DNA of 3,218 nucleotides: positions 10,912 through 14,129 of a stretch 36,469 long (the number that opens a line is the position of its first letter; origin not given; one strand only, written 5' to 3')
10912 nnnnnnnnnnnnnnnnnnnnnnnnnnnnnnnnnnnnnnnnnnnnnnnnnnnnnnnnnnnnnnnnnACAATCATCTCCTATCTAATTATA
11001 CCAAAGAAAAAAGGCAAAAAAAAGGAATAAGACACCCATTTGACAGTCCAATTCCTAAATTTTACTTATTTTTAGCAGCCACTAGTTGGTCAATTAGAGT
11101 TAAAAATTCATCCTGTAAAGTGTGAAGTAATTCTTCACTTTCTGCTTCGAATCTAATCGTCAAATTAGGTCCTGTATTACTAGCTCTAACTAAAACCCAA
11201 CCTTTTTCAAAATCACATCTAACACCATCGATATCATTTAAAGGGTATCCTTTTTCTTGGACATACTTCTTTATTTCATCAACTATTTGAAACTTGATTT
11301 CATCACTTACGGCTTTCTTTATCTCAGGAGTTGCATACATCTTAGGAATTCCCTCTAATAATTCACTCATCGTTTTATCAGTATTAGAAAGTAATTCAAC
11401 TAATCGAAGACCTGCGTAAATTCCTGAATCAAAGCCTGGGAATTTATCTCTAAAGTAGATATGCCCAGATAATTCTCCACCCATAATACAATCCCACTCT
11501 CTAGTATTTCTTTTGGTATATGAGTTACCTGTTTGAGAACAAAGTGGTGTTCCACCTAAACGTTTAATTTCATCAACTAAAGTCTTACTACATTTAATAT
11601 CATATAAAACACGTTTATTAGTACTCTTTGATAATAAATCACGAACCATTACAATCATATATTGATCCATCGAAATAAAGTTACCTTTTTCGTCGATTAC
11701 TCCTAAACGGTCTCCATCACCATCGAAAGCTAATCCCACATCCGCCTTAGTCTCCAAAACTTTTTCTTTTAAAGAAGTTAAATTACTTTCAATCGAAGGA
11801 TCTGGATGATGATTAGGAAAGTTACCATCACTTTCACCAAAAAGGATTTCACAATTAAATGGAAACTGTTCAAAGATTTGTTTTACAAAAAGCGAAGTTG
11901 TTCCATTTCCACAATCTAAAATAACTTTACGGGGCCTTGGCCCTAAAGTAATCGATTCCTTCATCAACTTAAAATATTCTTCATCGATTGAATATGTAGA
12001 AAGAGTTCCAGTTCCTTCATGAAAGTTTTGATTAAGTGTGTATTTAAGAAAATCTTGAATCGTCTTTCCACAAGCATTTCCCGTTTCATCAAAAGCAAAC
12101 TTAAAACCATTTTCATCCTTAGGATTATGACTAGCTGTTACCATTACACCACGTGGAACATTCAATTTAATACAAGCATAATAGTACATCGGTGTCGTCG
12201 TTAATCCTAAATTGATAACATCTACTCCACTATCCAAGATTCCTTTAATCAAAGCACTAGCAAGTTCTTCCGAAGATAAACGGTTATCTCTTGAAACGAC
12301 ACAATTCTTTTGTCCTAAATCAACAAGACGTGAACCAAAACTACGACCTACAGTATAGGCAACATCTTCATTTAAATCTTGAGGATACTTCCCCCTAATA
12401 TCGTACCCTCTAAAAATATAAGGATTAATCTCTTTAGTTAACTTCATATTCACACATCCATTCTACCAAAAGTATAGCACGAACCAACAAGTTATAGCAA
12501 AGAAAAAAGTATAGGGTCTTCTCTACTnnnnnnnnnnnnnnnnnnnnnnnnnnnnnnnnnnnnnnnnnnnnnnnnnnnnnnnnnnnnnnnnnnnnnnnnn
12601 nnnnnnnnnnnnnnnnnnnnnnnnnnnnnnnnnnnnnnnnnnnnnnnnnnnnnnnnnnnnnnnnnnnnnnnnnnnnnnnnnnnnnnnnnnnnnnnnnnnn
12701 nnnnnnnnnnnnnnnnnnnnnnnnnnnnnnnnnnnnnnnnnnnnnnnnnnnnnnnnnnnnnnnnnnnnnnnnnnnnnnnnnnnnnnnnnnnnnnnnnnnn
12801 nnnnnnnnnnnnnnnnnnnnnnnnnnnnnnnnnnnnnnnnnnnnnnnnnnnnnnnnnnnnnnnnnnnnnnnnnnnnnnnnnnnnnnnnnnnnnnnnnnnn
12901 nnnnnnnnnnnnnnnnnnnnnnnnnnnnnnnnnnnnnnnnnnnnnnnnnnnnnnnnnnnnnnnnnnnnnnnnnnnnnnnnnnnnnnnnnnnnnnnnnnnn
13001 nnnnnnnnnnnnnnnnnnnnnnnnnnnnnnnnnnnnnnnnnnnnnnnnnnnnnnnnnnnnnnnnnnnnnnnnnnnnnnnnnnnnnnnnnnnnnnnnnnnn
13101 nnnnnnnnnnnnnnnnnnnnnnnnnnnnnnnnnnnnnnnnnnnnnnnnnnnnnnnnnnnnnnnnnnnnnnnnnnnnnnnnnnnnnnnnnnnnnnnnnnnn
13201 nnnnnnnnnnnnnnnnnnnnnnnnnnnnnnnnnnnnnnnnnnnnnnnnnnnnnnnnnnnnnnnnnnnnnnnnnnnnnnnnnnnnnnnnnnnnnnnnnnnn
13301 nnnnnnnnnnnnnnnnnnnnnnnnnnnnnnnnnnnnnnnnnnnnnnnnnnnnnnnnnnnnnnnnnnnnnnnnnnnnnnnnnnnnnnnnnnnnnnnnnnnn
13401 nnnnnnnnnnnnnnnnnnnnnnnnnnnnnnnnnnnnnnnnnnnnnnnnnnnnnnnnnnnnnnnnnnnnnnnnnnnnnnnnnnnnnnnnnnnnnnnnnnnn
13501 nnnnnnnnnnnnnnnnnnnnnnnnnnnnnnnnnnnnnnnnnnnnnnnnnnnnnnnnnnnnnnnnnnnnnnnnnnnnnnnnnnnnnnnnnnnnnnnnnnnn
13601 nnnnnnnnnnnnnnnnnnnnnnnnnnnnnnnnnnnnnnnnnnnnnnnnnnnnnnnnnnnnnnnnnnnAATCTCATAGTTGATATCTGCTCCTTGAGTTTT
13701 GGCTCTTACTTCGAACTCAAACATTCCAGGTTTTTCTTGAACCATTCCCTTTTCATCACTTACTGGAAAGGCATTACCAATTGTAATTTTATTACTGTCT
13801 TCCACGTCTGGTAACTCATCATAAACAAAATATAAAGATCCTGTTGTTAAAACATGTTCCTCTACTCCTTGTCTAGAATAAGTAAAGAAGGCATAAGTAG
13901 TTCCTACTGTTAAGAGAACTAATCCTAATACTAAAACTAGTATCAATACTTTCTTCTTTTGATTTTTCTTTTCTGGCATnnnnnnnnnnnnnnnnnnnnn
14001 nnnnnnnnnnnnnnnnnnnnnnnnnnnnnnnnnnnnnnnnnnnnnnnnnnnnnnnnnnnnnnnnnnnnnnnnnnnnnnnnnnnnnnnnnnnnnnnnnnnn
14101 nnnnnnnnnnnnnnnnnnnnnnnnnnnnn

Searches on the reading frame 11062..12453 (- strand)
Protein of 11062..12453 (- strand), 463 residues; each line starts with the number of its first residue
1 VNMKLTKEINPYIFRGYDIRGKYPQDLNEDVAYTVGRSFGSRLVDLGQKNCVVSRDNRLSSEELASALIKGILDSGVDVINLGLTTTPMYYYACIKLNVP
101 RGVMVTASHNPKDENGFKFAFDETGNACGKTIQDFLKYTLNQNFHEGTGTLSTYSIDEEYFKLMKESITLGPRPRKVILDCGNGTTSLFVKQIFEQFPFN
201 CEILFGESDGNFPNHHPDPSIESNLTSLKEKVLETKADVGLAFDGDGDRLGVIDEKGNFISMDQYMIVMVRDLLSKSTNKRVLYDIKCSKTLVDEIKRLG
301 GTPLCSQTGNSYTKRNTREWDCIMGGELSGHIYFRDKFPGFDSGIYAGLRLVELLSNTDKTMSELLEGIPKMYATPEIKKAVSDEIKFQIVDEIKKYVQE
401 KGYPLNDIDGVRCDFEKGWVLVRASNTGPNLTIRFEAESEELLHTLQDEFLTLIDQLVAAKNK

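Call 9: search_protein_families(library=pfam, proteins=[window:11062-12453:-])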
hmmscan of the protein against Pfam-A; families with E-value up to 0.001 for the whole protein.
window:11062-12453:- (463 aa): 4 families
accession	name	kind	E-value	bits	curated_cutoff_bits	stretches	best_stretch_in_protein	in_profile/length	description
PF02878.22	PGM_PMM_I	-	1.7e-32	112.4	22.5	1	13-125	3-117/138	Phosphoglucomutase/phosphomannomutase, alpha/beta/alpha domain I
PF02879.22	PGM_PMM_II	-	1.6e-22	80.4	29.3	1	158-257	1-103/103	Phosphoglucomutase/phosphomannomutase, alpha/beta/alpha domain II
PF02880.22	PGM_PMM_III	-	5.6e-20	72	20.7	1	263-372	3-114/115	Phosphoglucomutase/phosphomannomutase, alpha/beta/alpha domain III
PF00408.26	PGM_PMM_IV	-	4.6e-12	46.3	23.1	1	377-451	1-66/68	Phosphoglucomutase/phosphomannomutase, C-terminal domain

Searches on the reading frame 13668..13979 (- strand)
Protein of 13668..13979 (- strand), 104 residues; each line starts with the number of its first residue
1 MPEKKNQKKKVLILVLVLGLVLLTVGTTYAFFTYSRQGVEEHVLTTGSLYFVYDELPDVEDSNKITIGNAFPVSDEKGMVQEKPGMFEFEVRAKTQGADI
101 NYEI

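Call 59: search_protein_families(library=ncbifam, proteins=[window:13668-13979:-], max_evalue=10)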
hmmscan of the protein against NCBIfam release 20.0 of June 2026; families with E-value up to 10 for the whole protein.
seq(104 aa): 4 families
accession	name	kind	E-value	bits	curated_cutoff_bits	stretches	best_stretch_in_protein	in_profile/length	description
NF004285.1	PRK05696.1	equivalog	0.011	15.5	179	1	4-38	13-46/171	flagellar basal body-associated protein FliL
NF009420.1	PRK12785.1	equivalog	0.015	15.1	197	1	4-48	14-58/161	flagellar basal body-associated protein FliL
NF005435.1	PRK07021.1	equivalog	0.06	13.2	131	1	4-40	2-38/157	flagellar basal body-associated protein FliL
TIGR04088.1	cognate_SipW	domain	4.8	7.5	19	1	16-33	3-20/34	SipW-dependent-type signal peptide-containing protein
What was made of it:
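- On TasA/camelysin-like SipW-dependent secreted proteins (for the gene products): TIGR04088 matches only at E = 4.8 (call 59).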
